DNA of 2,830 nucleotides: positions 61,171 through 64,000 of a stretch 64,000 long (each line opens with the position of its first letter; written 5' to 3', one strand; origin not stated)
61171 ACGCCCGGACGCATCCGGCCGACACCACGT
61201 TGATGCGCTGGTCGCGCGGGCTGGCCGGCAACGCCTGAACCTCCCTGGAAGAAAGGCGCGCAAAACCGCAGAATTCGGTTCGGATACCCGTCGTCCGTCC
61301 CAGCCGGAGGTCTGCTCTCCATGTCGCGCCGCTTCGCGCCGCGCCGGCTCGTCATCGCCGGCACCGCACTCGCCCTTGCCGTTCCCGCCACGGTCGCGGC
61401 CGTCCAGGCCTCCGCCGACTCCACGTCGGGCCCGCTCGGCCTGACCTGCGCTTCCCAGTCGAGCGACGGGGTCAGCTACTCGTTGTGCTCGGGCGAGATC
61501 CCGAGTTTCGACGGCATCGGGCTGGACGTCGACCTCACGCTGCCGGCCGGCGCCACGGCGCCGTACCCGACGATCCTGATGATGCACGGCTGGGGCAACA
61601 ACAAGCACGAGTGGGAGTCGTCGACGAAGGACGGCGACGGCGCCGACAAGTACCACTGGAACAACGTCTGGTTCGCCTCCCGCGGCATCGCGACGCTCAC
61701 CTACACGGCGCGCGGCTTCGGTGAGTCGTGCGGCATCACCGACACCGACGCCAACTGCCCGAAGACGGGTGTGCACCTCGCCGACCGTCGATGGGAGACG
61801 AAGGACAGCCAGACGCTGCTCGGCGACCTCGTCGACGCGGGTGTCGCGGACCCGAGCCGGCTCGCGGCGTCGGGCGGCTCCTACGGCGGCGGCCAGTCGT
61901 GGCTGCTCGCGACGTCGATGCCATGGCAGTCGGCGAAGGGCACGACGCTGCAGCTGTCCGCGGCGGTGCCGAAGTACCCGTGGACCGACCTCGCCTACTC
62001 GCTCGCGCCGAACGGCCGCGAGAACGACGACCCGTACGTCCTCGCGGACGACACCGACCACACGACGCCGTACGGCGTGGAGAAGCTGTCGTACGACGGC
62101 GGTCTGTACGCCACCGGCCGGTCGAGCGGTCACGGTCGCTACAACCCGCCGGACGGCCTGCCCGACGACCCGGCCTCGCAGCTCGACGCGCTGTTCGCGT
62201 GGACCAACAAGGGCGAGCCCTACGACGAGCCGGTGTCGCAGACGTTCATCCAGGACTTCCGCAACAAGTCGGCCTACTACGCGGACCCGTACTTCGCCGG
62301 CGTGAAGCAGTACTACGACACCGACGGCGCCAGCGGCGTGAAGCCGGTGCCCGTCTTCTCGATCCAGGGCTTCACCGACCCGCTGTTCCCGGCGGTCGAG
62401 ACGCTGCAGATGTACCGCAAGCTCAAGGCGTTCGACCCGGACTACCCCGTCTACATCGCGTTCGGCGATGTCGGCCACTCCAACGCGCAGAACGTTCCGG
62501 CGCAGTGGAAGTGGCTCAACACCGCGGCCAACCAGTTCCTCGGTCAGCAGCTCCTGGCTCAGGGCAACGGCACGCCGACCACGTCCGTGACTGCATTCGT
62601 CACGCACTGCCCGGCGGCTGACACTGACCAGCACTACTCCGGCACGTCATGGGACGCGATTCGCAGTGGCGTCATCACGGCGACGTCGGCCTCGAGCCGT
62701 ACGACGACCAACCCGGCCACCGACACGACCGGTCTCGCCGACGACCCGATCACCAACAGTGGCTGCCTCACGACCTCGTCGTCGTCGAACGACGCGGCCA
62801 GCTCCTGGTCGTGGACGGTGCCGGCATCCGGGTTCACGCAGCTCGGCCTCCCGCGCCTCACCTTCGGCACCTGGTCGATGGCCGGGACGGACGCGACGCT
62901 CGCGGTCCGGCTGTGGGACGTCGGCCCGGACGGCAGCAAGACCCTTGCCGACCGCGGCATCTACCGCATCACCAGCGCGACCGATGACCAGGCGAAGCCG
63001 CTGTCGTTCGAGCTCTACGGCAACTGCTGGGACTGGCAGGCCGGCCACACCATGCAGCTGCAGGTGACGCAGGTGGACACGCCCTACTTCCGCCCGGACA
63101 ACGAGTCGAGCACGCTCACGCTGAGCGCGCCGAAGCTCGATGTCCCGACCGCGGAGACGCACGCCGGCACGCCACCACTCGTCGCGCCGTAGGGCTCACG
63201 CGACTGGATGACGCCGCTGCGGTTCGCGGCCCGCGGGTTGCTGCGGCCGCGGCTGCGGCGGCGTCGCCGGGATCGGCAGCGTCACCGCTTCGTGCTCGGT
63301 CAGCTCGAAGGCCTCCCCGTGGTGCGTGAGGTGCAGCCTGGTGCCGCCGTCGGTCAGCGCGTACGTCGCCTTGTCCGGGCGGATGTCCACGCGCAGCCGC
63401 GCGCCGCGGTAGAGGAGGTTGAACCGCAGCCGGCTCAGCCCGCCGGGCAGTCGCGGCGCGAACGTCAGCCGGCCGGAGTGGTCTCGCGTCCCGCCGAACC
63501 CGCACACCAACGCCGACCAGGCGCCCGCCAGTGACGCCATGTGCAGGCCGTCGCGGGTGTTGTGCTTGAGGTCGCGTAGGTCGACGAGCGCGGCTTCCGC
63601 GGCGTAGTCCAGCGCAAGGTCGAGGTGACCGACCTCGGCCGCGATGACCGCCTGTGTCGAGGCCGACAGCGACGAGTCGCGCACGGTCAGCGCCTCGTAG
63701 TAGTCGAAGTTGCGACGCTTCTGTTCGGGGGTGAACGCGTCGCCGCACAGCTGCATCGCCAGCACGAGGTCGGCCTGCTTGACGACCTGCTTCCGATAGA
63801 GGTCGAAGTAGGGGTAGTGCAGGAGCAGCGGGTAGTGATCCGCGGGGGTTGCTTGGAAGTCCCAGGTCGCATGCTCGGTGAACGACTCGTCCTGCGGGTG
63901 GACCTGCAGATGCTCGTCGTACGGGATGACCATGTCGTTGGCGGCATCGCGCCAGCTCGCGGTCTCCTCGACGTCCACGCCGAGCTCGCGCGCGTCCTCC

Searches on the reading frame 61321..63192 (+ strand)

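Call 18: search_protein_families(library=pfam, proteins=[window:61321-63192:+])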
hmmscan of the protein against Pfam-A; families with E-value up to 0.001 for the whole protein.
window:61321-63192:+ (623 aa): 3 families
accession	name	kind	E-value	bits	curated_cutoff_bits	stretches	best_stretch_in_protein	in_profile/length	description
PF02129.25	Peptidase_S15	-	6.2e-13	49.5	23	1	64-387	1-261/262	X-Pro dipeptidyl-peptidase (S15 family)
PF08530.16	PepX_C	-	7.1e-07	29.8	22.5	1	497-606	82-200/217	X-Pro dipeptidyl-peptidase C-terminal non-catalytic domain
PF00326.27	Peptidase_S9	-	9.4e-07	29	22.6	0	156-193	41-78/213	Prolyl oligopeptidase family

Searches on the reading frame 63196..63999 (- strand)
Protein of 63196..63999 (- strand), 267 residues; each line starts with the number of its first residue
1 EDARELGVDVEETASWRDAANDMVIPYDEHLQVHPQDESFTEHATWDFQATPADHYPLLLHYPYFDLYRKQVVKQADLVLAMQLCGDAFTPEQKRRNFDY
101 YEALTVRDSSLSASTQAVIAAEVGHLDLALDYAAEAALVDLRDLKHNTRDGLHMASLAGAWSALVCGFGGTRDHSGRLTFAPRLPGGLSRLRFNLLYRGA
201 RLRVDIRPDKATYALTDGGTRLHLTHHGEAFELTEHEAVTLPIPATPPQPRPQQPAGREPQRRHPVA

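Call 18: search_protein_families(library=pfam, proteins=[window:63196-63999:-])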
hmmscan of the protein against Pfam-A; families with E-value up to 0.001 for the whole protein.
window:63196-63999:- (267 aa): 2 families
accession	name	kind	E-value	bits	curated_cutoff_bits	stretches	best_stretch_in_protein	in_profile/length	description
PF03632.21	Glyco_hydro_65m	-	3e-50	171.7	27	1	4-161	210-370/371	Glycosyl hydrolase family 65 central catalytic domain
PF03633.20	Glyco_hydro_65C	-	3.5e-20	72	22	1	172-233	2-62/62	Glycosyl hydrolase family 65, C-terminal domain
